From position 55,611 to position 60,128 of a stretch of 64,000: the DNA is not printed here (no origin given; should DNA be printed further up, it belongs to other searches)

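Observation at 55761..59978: Giant cytoplasmic fusion of a GT4-like glycosyltransferase with a phosphodiester-glycosidase (NAGPA/'uncovering enzyme'-like) domain, translationally coupled to hemW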

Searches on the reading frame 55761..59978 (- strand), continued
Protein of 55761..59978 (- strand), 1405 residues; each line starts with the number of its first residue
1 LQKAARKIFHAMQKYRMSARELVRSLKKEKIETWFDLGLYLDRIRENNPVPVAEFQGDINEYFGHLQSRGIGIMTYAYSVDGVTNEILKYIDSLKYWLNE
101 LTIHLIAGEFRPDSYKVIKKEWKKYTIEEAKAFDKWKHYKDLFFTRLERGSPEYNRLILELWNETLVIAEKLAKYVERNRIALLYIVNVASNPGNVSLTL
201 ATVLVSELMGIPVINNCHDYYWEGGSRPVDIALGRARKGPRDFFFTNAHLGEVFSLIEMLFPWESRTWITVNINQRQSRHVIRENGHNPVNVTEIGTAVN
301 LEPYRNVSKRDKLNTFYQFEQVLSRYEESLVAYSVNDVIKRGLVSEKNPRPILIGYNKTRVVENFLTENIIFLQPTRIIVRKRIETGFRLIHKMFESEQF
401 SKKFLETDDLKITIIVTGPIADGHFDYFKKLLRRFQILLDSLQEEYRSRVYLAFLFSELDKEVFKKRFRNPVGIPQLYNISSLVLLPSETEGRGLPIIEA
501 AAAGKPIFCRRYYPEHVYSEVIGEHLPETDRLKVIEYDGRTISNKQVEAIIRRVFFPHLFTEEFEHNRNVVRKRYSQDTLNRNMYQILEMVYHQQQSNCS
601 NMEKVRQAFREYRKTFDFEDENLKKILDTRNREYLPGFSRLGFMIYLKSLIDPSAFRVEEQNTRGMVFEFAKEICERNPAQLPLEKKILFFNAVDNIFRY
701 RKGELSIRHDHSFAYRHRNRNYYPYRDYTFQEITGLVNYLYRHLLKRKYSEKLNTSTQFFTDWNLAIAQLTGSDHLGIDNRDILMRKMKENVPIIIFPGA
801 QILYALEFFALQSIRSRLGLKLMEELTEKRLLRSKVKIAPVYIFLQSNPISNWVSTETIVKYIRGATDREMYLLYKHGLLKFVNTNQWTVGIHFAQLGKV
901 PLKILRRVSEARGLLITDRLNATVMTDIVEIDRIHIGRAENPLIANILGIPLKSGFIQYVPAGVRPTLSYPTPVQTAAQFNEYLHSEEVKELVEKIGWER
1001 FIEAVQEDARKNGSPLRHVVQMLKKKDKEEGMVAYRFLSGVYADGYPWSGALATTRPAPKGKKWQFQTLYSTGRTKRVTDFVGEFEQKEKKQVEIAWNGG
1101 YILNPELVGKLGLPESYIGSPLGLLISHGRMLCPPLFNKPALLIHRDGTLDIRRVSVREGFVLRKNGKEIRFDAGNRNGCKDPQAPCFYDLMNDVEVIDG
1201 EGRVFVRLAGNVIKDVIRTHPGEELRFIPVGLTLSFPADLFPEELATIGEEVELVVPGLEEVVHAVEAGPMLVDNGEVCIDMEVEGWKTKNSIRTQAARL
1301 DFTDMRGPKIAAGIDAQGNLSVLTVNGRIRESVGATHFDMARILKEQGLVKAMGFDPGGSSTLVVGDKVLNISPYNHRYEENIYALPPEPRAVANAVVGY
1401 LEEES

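Call 9: find_homologous_proteins(query=window:55761-59978:-)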
Query window:55761-59978:- (1405 aa): 782 proteins with E <= 0.001 among 8000 candidates; the best 120 are listed.
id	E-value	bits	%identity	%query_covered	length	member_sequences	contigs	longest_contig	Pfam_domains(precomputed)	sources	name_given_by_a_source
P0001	0.0e+0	3227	100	100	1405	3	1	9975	PF00534.27,PF09992.15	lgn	-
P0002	0.0e+0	2728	83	99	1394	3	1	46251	PF00534.27,PF09992.15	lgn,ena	-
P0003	0.0e+0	2686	82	99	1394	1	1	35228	PF00534.27,PF09992.15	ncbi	-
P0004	0.0e+0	2673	81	99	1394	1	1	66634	PF00534.27,PF09992.15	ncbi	-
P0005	0.0e+0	2671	81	99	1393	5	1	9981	PF00534.27,PF09992.15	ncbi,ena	-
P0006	0.0e+0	2452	75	99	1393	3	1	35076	PF00534.27,PF09992.15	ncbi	-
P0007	0.0e+0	2446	75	99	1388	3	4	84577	PF00534.27,PF09992.15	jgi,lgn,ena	-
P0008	0.0e+0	2427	75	99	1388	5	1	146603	PF00534.27,PF09992.15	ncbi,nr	ncbi:MAG: phosphodiester glycosidase family protein [Bacteroidales bacterium]|nr:phosphodiester glyc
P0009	0.0e+0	2405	73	99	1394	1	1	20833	PF00534.27,PF09992.15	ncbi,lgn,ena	-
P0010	0.0e+0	2020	61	99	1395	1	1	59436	PF00534.27,PF09992.15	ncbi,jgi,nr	ncbi:MAG: hypothetical protein GXO83_13535 [Chlorobi bacterium]|nr:hypothetical protein [Chlorobiota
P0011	0.0e+0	1969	61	99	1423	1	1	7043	PF09992.15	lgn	-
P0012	0.0e+0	1845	58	99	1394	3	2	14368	PF00534.27,PF09992.15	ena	-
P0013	0.0e+0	1841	57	99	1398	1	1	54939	PF00534.27,PF09992.15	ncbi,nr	ncbi:MAG: phosphodiester glycosidase family protein [Bacteroidetes bacterium]|nr:phosphodiester glyc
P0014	0.0e+0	1834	58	100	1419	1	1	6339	PF00534.27,PF09992.15,PF13692.13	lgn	-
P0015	0.0e+0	1827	58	99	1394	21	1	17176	PF00534.27,PF09992.15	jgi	-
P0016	0.0e+0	1816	57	99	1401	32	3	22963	PF00534.27,PF09992.15,PF13692.13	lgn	-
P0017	0.0e+0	1813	57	100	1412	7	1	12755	PF00534.27,PF09992.15,PF13692.13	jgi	-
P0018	0.0e+0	1809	57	99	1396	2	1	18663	PF00534.27,PF09992.15,PF13692.13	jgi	jgi:hypothetical protein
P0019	0.0e+0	1807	57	99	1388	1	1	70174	PF00534.27,PF09992.15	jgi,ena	-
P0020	0.0e+0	1790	57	99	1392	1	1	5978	PF00534.27,PF09992.15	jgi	jgi:hypothetical protein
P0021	0.0e+0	1789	56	99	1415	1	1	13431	PF00534.27,PF09992.15,PF13692.13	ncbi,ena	-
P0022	0.0e+0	1788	57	99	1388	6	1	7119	PF00534.27,PF09992.15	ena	-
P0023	0.0e+0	1786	56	99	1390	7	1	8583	PF00534.27,PF09992.15,PF13692.13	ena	-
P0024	0.0e+0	1785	56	100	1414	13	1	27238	PF00534.27,PF09992.15,PF13692.13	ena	-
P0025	0.0e+0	1783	57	99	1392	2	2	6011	PF00534.27,PF09992.15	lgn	-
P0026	0.0e+0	1782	56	99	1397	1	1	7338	PF00534.27,PF09992.15,PF13692.13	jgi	-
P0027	0.0e+0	1781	56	99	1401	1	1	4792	PF00534.27,PF09992.15,PF13692.13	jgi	-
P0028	0.0e+0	1780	56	99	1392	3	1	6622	PF00534.27,PF09992.15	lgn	-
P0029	0.0e+0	1774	56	99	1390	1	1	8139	PF00534.27,PF09992.15,PF13692.13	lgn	-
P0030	0.0e+0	1773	56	99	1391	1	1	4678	PF00534.27,PF09992.15,PF13692.13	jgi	-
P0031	0.0e+0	1773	55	99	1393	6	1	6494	PF00534.27,PF09992.15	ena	-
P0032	0.0e+0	1773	55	99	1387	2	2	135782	PF00534.27,PF09992.15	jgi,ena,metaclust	metaclust:\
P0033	0.0e+0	1773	56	99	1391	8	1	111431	PF00534.27,PF09992.15,PF13692.13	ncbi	-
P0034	0.0e+0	1773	56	99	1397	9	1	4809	PF00534.27,PF09992.15,PF13692.13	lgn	-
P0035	0.0e+0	1771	56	99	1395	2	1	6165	PF00534.27,PF09992.15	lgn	-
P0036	0.0e+0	1770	56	99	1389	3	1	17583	PF00534.27,PF09992.15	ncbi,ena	-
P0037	0.0e+0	1770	57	99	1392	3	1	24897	PF00534.27,PF09992.15,PF13692.13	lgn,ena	-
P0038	0.0e+0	1769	55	99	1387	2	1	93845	PF00534.27,PF09992.15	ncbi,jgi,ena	-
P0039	0.0e+0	1763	56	99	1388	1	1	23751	PF00534.27,PF09992.15,PF13692.13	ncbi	-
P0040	0.0e+0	1762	55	99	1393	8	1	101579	PF00534.27,PF09992.15,PF13692.13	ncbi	-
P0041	0.0e+0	1762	56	99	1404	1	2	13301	PF00534.27,PF09992.15,PF13692.13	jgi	-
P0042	0.0e+0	1761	56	99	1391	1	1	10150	PF00534.27,PF09992.15,PF13692.13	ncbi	-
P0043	0.0e+0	1761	56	99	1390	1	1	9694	PF00534.27,PF09992.15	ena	-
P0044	0.0e+0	1760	55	99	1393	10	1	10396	PF00534.27,PF09992.15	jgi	jgi:hypothetical protein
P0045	0.0e+0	1758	56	99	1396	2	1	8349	PF09992.15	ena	-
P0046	0.0e+0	1755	56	99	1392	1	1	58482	PF00534.27,PF09992.15,PF13692.13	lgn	-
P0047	0.0e+0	1754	55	99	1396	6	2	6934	PF00534.27,PF09992.15,PF20706.4,PF13692.13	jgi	jgi:hypothetical protein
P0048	0.0e+0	1752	56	99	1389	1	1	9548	PF00534.27,PF09992.15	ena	-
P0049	0.0e+0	1752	56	99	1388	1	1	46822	PF00534.27,PF09992.15,PF13692.13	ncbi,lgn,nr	ncbi:MAG: phosphodiester glycosidase family protein [Bacteroidales bacterium]|nr:phosphodiester glyc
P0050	0.0e+0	1748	55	99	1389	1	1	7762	PF00534.27,PF09992.15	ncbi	-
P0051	0.0e+0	1747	55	99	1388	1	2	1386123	PF00534.27,PF09992.15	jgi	jgi:Phosphodiester glycosidase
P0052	0.0e+0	1747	55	99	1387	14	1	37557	PF00534.27,PF09992.15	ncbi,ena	-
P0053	0.0e+0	1747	55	99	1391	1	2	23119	PF00534.27,PF09992.15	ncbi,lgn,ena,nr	ncbi:MAG: phosphodiester glycosidase family protein [Bacteroidales bacterium]|nr:phosphodiester glyc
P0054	0.0e+0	1746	55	99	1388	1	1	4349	PF00534.27,PF09992.15,PF13692.13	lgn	-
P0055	0.0e+0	1746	55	99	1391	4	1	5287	PF00534.27,PF09992.15,PF13692.13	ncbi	-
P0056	0.0e+0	1744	55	99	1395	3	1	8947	PF00534.27,PF09992.15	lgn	-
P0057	0.0e+0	1743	56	98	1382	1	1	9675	PF00534.27,PF09992.15,PF13692.13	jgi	jgi:glycosyltransferase involved in cell wall biosynthesis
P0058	0.0e+0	1742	56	99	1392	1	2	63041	PF00534.27,PF09992.15,PF13692.13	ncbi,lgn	-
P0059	0.0e+0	1741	55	99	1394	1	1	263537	PF00534.27,PF09992.15,PF13692.13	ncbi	-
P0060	0.0e+0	1741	55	99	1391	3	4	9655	PF00534.27,PF09992.15,PF13692.13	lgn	-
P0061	0.0e+0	1740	55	99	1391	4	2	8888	PF00534.27,PF09992.15,PF13692.13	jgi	jgi:hypothetical protein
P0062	0.0e+0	1739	56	98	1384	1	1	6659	PF00534.27,PF09992.15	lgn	-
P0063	0.0e+0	1739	55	99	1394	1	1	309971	PF09992.15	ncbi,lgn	-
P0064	0.0e+0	1739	56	98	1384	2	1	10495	PF00534.27,PF09992.15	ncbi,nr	ncbi:MAG: phosphodiester glycosidase family protein [Bacteroidota bacterium]|nr:phosphodiester glyco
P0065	0.0e+0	1739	56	99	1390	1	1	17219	PF00534.27,PF09992.15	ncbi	-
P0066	0.0e+0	1738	56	98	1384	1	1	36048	PF00534.27,PF09992.15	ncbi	-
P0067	0.0e+0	1736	55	99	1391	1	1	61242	PF00534.27,PF09992.15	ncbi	ncbi:phosphodiester glycosidase family protein [Bacteroidota bacterium]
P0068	0.0e+0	1735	55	99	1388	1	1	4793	PF00534.27,PF09992.15,PF13692.13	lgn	-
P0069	0.0e+0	1734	55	98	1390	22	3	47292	PF00534.27,PF09992.15,PF13692.13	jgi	jgi:hypothetical protein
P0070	0.0e+0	1734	56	99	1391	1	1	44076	PF00534.27,PF09992.15,PF13692.13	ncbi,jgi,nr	ncbi:MAG: glycosyltransferase [Chlorobi bacterium]|nr:glycosyltransferase [Chlorobiota bacterium]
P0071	0.0e+0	1734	55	99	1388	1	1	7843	PF00534.27,PF09992.15,PF13692.13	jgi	jgi:glycosyltransferase involved in cell wall biosynthesis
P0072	0.0e+0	1733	55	99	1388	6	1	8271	PF00534.27,PF09992.15,PF13692.13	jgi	jgi:glycosyltransferase involved in cell wall biosynthesis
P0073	0.0e+0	1732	55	98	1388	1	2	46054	PF00534.27,PF09992.15,PF13692.13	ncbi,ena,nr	ncbi:MAG: phosphodiester glycosidase family protein [Bacteroidales bacterium]|nr:phosphodiester glyc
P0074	0.0e+0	1726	54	99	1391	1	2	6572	PF00534.27,PF09992.15,PF13692.13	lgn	-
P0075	0.0e+0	1725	54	99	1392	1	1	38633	PF00534.27,PF09992.15,PF13692.13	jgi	jgi:exopolysaccharide biosynthesis protein/glycosyltransferase involved in cell wall biosynthesis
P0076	0.0e+0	1724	55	99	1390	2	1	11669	PF00534.27,PF09992.15,PF13692.13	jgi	-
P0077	0.0e+0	1722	55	98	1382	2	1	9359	PF00534.27,PF09992.15,PF13692.13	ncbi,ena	-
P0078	0.0e+0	1721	54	99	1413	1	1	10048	PF00534.27,PF09992.15,PF13692.13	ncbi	-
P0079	0.0e+0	1720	55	98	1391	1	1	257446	PF00534.27,PF09992.15,PF13692.13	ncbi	ncbi:MAG: phosphodiester glycosidase family protein [Marinifilaceae bacterium]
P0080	0.0e+0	1719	55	99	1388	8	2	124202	PF00534.27,PF09992.15,PF13692.13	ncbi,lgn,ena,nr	ncbi:MAG: phosphodiester glycosidase family protein [Bacteroidales bacterium]|nr:phosphodiester glyc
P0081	0.0e+0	1717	55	98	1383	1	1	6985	PF00534.27,PF09992.15,PF13692.13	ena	-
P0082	0.0e+0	1717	55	99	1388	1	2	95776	PF00534.27,PF09992.15,PF13692.13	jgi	jgi:Phosphodiester glycosidase/Glycosyl transferases group 1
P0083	0.0e+0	1716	53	99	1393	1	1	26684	PF00534.27,PF09992.15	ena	-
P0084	0.0e+0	1715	55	99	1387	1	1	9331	PF00534.27,PF09992.15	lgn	-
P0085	0.0e+0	1714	55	99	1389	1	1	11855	PF00534.27,PF09992.15,PF13692.13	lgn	-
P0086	0.0e+0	1712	54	99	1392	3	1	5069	PF00534.27,PF09992.15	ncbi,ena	-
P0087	0.0e+0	1712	55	99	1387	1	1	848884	PF00534.27,PF09992.15,PF13692.13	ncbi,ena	-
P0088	0.0e+0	1711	55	99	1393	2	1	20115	PF00534.27,PF09992.15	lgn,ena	-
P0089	0.0e+0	1710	54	99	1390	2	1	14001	PF00534.27,PF09992.15,PF13692.13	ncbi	ncbi:MAG: phosphodiester glycosidase family protein [Bacteroidota bacterium]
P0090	0.0e+0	1708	54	98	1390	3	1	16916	PF00534.27,PF09992.15,PF13692.13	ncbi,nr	ncbi:MAG: phosphodiester glycosidase family protein [Bacteroidota bacterium]|nr:phosphodiester glyco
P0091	0.0e+0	1708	53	99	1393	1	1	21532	PF00534.27,PF09992.15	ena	-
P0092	0.0e+0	1706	54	98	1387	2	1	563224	PF00534.27,PF09992.15,PF13692.13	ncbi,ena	-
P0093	0.0e+0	1706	54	99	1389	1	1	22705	PF00534.27,PF09992.15,PF13692.13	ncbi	-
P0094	0.0e+0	1706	54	99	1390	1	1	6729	PF00534.27,PF09992.15,PF13692.13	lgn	-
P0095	0.0e+0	1706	55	99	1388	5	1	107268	PF00534.27,PF09992.15,PF13692.13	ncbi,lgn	-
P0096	0.0e+0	1706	54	99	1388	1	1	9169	PF00534.27,PF09992.15,PF13692.13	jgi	-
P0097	0.0e+0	1704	54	98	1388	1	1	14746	PF00534.27,PF09992.15,PF13692.13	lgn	-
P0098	0.0e+0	1704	55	99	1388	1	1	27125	PF00534.27,PF09992.15,PF13692.13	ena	-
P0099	0.0e+0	1703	54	99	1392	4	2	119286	PF00534.27,PF09992.15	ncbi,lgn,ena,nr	ncbi:MAG TPA: glycosyltransferase [Bacteroides sp.]|nr:glycosyltransferase [Bacteroides sp.]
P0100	0.0e+0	1703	53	99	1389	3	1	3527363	PF00534.27,PF09992.15,PF13692.13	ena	-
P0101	0.0e+0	1702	54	99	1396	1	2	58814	PF00534.27,PF09992.15,PF13692.13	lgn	-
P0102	0.0e+0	1702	54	99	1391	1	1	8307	PF00534.27,PF09992.15,PF13692.13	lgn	-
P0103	0.0e+0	1702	54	99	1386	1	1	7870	PF00534.27,PF09992.15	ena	-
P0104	0.0e+0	1702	54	98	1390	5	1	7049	PF00534.27,PF09992.15,PF13692.13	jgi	-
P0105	0.0e+0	1702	55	99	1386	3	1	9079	PF00534.27,PF09992.15,PF13692.13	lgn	-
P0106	0.0e+0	1701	54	99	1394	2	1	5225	PF00534.27,PF09992.15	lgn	-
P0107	0.0e+0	1699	54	99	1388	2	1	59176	PF00534.27,PF09992.15,PF13692.13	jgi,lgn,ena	-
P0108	0.0e+0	1698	54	98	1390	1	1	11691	PF00534.27,PF09992.15,PF13692.13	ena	-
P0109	0.0e+0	1697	54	99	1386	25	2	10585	PF00534.27,PF09992.15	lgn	-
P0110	0.0e+0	1697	55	98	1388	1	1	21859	PF00534.27,PF09992.15,PF13692.13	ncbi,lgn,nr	ncbi:MAG: phosphodiester glycosidase family protein [Bacteroidales bacterium]|nr:phosphodiester glyc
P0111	0.0e+0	1696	54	99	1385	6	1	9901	PF00534.27,PF09992.15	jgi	-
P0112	0.0e+0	1696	54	99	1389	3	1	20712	PF00534.27,PF09992.15,PF13692.13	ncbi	-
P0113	0.0e+0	1695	54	99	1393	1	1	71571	PF00534.27,PF09992.15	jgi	-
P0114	0.0e+0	1695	54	99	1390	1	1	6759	PF00534.27,PF09992.15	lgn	-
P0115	0.0e+0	1695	54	99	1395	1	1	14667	PF00534.27,PF09992.15,PF13692.13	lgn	-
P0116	0.0e+0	1695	54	99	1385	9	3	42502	PF00534.27,PF09992.15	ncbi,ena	-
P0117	0.0e+0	1694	55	99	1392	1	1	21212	PF00534.27,PF09992.15,PF13692.13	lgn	-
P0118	0.0e+0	1694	54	99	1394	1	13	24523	PF00534.27,PF09992.15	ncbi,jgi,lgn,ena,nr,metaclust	ncbi:MAG: hypothetical protein HN704_00935 [Bacteroidetes bacterium]|jgi:hypothetical protein|nr:hyp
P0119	0.0e+0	1694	53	99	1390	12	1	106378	PF00534.27,PF09992.15,PF13692.13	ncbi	-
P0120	0.0e+0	1693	53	98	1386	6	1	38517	PF00534.27,PF09992.15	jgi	jgi:hypothetical protein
